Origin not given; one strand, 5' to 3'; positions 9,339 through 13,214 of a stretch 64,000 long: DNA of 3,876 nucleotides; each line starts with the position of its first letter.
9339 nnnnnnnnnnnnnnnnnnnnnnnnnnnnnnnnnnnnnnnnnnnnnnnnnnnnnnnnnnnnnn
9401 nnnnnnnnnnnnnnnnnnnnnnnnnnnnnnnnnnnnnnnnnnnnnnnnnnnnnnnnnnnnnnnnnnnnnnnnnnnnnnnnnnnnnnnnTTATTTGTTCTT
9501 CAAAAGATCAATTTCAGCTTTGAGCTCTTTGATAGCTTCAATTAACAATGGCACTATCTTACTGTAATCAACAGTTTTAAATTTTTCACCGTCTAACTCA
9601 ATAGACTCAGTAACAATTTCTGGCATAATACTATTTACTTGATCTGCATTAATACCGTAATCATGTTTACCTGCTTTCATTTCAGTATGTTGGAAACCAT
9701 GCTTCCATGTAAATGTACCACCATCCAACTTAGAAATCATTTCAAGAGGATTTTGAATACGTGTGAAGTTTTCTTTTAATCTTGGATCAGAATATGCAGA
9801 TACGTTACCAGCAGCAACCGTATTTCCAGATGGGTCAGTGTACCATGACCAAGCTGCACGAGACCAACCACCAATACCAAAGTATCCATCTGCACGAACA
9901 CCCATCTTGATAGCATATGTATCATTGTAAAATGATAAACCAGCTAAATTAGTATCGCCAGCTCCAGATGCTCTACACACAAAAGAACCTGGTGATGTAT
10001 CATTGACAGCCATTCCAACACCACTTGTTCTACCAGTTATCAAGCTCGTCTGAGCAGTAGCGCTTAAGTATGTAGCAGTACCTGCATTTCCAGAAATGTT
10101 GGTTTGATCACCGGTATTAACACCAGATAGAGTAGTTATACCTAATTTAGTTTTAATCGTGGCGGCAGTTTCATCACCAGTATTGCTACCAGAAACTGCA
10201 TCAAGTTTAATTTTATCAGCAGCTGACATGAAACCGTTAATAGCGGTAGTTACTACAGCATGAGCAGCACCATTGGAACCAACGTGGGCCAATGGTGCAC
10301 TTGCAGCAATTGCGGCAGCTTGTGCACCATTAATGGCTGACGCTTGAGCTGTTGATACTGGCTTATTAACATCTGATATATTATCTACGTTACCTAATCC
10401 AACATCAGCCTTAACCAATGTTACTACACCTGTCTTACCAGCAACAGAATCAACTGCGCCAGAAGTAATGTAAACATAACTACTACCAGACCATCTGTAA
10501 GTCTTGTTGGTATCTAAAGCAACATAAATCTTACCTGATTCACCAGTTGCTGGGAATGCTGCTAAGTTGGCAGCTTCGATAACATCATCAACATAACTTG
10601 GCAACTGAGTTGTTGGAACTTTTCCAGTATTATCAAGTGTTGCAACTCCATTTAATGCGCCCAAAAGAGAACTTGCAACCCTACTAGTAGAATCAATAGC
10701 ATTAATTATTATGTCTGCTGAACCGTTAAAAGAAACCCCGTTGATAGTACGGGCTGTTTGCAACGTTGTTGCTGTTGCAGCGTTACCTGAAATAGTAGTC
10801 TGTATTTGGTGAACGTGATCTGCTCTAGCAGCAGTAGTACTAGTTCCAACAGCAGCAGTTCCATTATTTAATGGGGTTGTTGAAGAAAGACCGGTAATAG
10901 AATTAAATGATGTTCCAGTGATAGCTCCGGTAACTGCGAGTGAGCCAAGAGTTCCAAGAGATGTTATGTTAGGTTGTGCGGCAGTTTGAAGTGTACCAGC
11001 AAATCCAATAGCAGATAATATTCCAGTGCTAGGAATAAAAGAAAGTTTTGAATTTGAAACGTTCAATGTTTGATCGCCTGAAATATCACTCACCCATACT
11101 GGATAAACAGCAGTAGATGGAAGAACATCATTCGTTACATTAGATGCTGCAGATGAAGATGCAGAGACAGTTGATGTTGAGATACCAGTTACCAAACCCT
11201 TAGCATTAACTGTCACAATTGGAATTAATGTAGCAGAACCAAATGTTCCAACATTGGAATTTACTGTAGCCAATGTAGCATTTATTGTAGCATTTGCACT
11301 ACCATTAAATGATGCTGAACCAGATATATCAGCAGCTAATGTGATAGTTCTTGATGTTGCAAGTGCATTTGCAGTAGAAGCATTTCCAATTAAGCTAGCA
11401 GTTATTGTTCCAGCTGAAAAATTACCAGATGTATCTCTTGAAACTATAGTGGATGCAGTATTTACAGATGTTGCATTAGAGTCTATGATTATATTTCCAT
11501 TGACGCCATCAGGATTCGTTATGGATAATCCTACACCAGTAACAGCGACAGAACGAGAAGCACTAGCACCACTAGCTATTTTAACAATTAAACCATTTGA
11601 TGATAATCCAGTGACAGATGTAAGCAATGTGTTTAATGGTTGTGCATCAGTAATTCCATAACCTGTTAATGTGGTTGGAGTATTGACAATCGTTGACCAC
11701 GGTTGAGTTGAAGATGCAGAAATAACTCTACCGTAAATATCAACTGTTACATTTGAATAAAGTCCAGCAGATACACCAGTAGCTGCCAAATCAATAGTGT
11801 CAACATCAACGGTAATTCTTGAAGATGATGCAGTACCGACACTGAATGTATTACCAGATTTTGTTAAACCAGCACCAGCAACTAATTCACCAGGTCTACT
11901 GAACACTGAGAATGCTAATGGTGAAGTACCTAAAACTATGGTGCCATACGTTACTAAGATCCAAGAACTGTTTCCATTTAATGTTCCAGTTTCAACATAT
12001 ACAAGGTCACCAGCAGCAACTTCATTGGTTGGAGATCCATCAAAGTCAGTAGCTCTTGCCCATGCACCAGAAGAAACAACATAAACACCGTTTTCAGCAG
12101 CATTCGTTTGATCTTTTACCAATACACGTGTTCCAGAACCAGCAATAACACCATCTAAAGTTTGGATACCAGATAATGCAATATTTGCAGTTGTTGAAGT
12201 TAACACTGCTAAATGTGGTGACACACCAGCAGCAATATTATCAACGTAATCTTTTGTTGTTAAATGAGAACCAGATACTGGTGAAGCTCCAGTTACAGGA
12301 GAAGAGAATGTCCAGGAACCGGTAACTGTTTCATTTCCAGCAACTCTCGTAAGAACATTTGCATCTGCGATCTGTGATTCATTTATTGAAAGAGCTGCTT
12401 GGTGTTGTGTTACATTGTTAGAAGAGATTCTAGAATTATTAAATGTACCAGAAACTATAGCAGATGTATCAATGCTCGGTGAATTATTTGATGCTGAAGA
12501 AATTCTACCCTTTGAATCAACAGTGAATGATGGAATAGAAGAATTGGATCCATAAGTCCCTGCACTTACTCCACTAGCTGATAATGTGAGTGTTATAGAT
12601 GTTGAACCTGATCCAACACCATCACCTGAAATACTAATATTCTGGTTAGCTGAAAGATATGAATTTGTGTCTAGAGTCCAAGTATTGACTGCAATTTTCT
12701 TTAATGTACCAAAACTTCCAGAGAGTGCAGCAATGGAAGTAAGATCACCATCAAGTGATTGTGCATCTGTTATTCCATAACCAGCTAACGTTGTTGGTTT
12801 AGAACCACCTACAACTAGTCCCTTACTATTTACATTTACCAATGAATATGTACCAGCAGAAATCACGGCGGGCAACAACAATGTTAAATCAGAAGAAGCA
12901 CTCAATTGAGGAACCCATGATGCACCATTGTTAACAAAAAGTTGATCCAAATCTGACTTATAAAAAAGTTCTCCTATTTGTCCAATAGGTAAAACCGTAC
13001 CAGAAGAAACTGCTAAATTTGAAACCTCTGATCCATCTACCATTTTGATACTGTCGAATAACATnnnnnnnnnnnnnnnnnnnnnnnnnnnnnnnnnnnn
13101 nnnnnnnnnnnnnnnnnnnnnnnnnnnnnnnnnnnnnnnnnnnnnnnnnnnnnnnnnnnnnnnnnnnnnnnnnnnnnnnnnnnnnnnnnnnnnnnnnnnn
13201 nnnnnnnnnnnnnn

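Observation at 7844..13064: Tail fibre with S74 intramolecular-chaperone C-terminus followed by three tandem adhesin-like cassettes sharing a ~50-aa N-terminal domain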

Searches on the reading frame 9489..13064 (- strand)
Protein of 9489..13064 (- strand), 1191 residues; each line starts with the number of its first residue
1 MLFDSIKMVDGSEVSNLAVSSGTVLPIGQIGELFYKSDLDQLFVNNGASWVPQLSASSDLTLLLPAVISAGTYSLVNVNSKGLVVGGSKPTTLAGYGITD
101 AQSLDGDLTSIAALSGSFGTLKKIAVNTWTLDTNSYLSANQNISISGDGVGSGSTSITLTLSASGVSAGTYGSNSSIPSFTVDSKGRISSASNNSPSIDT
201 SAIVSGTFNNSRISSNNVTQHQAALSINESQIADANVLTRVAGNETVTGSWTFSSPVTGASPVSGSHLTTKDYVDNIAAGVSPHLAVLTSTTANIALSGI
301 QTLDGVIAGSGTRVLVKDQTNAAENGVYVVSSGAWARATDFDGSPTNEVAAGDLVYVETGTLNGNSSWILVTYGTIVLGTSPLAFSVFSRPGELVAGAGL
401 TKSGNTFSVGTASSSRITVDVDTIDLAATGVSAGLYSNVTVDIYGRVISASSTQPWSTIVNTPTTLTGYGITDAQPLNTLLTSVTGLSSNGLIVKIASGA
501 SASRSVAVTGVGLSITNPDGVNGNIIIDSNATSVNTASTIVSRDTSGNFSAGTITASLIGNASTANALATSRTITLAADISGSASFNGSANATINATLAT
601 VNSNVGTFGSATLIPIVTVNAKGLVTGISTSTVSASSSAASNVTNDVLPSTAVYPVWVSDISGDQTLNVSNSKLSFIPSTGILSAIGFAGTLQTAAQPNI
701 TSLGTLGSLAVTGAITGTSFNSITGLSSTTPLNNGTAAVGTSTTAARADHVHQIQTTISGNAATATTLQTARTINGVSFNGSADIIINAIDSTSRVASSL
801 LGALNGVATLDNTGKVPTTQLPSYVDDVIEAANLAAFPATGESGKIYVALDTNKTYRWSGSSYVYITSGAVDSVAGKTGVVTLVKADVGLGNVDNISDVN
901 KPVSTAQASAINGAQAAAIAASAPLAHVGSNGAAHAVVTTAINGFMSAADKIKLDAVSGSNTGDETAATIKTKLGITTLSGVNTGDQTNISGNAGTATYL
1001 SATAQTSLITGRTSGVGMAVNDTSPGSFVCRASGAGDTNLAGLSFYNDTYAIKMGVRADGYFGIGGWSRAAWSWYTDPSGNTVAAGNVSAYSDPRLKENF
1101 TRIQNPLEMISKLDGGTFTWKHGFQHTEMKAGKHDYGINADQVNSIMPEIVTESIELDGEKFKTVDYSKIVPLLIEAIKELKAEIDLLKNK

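Call 4: search_protein_families(library=pfam, proteins=[window:9489-13064:-], max_evalue=0.1)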
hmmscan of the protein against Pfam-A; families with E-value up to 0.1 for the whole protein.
window:9489-13064:- (1191 aa): 2 families
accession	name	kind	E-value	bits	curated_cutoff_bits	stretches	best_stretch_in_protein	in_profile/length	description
PF13884.11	Peptidase_S74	-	1.6e-09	38.4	22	1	1092-1151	1-57/58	Chaperone of endosialidase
PF06715.18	Gp5_C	-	0.079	13.6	20.4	0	228-248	2-22/24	Gp5 C-terminal repeat (3 copies)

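Call 5: search_protein_families(library=phrogs, proteins=[window:9489-13064:-], max_evalue=0.01)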
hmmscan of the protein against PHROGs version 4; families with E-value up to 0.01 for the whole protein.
window:9489-13064:- (1191 aa): 33 families (the best 25 are shown)
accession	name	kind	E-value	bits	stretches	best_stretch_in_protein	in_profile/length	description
phrog_697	-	head and packaging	8.1e-32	110.6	3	533-632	57-159/2079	structural protein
phrog_5181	-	unknown function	7.6e-29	101.5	2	422-787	181-399/763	-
phrog_16867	-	unknown function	1.5e-28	100.8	2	286-424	77-213/631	-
phrog_8215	-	tail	4.3e-27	95.9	1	1083-1191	900-995/1000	baseplate wedge initiator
phrog_2647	-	head and packaging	6.8e-26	92.1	1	191-436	21-269/336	head decoration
phrog_11011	-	tail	8.8e-26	91.1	1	1079-1190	1168-1275/1291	long tail fiber protein distal subunit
phrog_27782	-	unknown function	8.4e-25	88.5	1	261-411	144-288/644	-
phrog_17264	-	unknown function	3.3e-23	83.1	1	289-450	3-111/147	-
phrog_30390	-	unknown function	9.8e-23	81.5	1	295-429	541-685/766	-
phrog_5207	-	unknown function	1.8e-22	80.6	1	737-965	321-552/689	-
phrog_7389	-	tail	5.3e-22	79.2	2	530-636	310-407/732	tail fiber protein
phrog_24595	-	head and packaging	1.5e-21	78.2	1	271-431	31-206/325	virion structural protein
phrog_38707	-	unknown function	6.1e-21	75.7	2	798-868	438-517/675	-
phrog_3018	-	head and packaging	7.1e-21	75.7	3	811-1037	38-248/341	head decoration protein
phrog_15439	-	other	9.6e-20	72.6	1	801-871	42-112/290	peptidase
phrog_5668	-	tail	3.4e-16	59.2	1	537-1191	1131-1557/1567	tail fiber protein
phrog_21722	-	tail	7.4e-16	58.8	1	1079-1188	467-564/576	long tail fiber protein distal subunit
phrog_2824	-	head and packaging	1.1e-13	51.2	1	282-429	932-1079/1151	virion structural protein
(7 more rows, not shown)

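Call 22: search_solved_structures(query=window:9489-13064:-, max_evalue=0.01, show_alignments=0)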
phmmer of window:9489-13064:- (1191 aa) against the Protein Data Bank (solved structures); distinct sequences matched with E-value up to 0.01: 5.
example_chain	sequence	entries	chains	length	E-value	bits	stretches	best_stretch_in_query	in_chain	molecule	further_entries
9nx3_A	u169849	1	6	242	1.3e-08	36.8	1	284-421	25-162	Capsid decoration protein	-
6f45_A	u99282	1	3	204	2e-06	29.6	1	1080-1189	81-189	Long tail fiber distal subunit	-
6e3c_C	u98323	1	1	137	2e-05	26.3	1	553-597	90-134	Dec protein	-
9j1l_3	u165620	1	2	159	0.0034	18.9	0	910-977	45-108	FtbO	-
9j1l_O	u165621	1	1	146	0.0061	18.1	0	910-977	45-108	FtbO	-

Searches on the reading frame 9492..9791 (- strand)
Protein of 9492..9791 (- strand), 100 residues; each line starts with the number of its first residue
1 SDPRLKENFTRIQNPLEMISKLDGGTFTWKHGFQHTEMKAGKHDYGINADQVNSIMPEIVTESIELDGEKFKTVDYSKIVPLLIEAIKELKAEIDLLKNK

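Call 75: find_related_loci(query=window:9492-9791:-, collection=viral_contigs, flank=3000)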
Query seq(100 aa) (100 aa) in viral_contigs; peptide patterns used: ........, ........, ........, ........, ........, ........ (x = any residue, [..] = any of these).
433 stretches matched a pattern; 361 encode a relative of the query (tblastn E <= 1e-3); the best 80 are kept; 80 distinct loci.
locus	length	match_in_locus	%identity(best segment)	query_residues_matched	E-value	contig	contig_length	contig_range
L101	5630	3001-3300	66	1-100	1e-46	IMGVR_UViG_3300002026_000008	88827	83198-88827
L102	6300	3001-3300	62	1-100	6e-43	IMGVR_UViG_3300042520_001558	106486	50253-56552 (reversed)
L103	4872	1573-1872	62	1-100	6e-43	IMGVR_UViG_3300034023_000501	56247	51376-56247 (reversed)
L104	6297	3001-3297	62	1-99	4e-39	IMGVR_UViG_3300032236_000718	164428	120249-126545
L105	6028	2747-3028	49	1-100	5e-23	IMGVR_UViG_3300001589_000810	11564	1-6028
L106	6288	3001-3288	47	1-99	8e-23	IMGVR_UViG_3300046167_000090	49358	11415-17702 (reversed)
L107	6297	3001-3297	49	1-98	2e-21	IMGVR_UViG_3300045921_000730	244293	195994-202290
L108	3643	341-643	43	1-99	3e-21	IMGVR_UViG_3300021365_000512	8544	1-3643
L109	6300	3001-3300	49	1-99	9e-21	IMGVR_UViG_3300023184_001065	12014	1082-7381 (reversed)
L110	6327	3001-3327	44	1-100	8e-21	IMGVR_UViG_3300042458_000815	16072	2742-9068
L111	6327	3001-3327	44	1-100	8e-21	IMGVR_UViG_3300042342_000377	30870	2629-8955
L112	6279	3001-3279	45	1-98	1e-20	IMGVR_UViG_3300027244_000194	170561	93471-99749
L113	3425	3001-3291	45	1-98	2e-20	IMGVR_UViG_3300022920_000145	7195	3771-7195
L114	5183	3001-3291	47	1-100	3e-20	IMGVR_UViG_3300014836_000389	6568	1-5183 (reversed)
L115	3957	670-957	44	1-100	3e-20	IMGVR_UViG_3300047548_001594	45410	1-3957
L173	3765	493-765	41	1-98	1e-16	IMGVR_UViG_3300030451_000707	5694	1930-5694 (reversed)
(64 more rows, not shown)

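Call 81: search_protein_families(library=pfam, proteins=[L104:3321-4190:+, L107:3313-4290:+, L173:777-2051:+], max_evalue=0.01)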
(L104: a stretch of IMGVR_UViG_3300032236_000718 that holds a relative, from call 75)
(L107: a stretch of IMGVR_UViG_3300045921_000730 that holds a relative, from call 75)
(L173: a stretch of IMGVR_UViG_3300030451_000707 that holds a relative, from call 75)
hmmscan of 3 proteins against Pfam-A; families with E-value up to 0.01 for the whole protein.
L104:3321-4190:+ (289 aa): 1 family
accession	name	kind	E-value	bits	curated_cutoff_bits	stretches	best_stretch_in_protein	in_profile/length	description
PF05268.17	GP38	-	0.001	19.4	25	1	68-271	4-204/218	Phage tail fibre adhesin Gp38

L107:3313-4290:+ (325 aa): 1 family
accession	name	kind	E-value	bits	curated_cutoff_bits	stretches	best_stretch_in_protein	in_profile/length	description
PF05268.17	GP38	-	6e-06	26.7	25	1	75-323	8-216/218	Phage tail fibre adhesin Gp38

L173:777-2051:+ (424 aa): 0 families
